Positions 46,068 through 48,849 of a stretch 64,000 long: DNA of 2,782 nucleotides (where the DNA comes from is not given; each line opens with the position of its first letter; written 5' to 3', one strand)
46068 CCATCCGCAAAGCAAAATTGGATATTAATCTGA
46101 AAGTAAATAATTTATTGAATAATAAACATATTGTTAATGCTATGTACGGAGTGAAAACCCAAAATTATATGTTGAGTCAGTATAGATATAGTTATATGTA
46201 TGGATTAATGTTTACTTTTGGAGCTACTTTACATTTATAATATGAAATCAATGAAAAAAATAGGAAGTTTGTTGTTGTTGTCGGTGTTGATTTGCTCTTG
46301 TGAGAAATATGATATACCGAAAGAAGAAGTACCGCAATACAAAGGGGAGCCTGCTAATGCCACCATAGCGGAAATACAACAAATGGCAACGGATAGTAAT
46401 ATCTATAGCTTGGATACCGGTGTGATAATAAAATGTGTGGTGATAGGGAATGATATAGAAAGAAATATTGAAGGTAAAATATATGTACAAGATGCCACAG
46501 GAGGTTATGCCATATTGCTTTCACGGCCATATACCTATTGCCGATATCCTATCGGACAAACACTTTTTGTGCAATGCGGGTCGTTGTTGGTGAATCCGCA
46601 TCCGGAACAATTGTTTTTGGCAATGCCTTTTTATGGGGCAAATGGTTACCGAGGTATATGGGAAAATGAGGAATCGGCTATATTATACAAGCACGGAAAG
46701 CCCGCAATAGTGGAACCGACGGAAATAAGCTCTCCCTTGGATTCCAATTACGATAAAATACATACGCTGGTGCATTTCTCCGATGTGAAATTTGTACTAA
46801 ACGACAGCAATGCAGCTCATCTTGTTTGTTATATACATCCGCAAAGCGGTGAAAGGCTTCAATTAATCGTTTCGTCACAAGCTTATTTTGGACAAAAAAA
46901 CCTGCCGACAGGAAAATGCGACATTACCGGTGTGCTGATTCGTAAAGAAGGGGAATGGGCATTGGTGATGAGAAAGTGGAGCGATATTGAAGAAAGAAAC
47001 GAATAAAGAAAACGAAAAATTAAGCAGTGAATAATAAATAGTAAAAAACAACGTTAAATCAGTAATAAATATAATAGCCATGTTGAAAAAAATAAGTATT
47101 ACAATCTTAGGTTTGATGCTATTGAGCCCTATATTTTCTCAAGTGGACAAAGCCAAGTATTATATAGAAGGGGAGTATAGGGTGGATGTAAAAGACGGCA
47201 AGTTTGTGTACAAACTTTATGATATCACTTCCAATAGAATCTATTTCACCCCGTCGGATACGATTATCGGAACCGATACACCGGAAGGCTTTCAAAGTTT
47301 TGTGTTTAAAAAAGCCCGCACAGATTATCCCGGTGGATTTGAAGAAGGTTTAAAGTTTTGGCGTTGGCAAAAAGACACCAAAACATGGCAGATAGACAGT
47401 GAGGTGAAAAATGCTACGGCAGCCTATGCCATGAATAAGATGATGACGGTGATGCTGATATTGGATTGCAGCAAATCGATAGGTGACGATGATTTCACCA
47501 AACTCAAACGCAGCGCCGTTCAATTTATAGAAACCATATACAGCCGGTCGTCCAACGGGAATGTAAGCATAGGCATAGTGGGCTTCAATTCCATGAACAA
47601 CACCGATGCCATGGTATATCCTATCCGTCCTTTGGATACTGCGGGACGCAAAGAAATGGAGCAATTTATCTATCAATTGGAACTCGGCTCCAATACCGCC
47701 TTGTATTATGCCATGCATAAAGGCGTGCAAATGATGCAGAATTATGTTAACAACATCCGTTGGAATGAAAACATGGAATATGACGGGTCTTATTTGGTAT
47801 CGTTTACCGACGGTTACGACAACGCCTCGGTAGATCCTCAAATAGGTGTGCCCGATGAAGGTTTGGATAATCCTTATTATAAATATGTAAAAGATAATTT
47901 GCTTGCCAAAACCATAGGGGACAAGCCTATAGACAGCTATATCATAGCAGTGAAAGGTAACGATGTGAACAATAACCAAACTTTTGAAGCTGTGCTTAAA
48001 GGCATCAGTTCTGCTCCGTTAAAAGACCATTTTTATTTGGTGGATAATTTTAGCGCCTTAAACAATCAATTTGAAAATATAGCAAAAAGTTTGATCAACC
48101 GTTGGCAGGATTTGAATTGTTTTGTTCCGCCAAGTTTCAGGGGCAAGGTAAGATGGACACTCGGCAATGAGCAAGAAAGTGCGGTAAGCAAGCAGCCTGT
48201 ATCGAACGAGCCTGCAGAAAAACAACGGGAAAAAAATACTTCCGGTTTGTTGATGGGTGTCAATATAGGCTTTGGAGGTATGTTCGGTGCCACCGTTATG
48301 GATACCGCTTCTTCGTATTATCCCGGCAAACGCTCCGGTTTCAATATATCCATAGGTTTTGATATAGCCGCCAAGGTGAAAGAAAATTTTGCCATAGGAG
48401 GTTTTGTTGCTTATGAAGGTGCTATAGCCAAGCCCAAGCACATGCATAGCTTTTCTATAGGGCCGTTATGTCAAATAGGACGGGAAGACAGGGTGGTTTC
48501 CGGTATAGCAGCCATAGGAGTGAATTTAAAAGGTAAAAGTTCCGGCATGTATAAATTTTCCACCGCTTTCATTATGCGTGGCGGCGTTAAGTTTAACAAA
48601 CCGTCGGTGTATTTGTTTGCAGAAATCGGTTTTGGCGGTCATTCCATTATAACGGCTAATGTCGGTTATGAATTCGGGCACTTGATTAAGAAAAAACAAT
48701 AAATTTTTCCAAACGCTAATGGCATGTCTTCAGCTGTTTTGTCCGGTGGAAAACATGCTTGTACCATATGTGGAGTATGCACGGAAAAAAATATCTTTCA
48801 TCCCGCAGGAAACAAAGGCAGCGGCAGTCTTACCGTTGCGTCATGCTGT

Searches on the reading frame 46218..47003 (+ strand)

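Call 78: search_protein_families(library=pfam, proteins=[window:46218-47003:+], max_evalue=0.001)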
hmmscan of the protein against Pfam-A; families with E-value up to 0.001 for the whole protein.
window:46218-47003:+ (262 aa): 1 family
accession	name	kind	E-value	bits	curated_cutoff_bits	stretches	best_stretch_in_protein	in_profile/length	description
PF18942.5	DUF5689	-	7.2e-32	111.5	28.6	1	46-257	2-217/217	Family of unknown function (DUF5689)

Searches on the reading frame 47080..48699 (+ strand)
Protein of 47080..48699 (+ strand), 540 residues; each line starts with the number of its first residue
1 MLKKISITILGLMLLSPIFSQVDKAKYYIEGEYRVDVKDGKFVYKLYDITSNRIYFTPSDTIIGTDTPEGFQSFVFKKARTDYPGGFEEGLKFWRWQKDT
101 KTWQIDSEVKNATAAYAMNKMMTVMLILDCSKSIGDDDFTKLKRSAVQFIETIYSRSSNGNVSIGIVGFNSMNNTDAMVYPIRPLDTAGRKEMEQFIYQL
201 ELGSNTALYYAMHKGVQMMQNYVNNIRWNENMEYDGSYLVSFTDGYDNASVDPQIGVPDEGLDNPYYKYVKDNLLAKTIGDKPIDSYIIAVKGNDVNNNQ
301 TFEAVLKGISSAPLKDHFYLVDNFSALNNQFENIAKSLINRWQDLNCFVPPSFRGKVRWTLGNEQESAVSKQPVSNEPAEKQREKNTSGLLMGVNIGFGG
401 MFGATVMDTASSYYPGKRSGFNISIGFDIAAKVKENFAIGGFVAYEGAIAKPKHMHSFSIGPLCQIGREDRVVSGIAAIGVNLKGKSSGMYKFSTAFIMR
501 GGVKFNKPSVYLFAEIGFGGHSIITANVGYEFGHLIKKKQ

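Call 78: search_protein_families(library=pfam, proteins=[window:47080-48699:+], max_evalue=0.001)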
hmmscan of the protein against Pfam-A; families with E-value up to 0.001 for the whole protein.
window:47080-48699:+ (540 aa): 2 families
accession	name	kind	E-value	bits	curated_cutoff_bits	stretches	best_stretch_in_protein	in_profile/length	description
PF00092.34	VWA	-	7.6e-12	46.2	23.8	1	124-331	2-172/174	von Willebrand factor type A domain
PF13519.12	VWA_2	-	2.1e-05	25.5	27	1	124-245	1-106/107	von Willebrand factor type A domain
